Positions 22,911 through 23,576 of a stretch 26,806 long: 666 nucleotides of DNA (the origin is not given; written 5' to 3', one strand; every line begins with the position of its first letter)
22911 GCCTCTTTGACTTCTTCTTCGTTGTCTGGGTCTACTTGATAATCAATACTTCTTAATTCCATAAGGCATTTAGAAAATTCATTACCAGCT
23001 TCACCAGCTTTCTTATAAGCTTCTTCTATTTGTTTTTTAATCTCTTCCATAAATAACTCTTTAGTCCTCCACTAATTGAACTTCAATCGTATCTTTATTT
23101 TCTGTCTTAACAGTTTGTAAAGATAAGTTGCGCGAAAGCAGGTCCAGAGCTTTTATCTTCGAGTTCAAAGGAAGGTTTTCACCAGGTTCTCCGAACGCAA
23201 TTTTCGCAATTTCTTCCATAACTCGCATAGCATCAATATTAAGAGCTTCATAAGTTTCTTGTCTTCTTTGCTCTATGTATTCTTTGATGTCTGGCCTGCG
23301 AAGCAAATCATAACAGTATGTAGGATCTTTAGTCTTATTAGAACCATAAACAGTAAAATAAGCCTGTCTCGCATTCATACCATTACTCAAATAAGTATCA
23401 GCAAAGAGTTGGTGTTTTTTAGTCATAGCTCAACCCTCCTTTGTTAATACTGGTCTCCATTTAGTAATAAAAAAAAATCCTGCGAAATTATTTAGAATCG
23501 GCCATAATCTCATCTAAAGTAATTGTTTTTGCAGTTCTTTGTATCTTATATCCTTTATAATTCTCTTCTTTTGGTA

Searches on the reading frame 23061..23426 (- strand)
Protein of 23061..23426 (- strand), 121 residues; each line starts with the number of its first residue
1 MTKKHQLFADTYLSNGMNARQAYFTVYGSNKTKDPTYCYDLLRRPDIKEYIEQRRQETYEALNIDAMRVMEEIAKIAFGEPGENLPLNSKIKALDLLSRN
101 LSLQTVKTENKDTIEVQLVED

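Call 44: search_protein_families(library=phrogs, proteins=[window:23061-23426:-], max_evalue=0.001)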
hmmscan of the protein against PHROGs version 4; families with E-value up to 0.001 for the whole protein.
window:23061-23426:- (121 aa): 3 families
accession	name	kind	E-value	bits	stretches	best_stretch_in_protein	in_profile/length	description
phrog_51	-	head and packaging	2.8e-23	84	1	1-118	89-228/261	terminase small subunit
phrog_2606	-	head and packaging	2.1e-12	48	1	2-78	90-165/310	terminase small subunit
phrog_17390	-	unknown function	3.3e-06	27.8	1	1-61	3-61/69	-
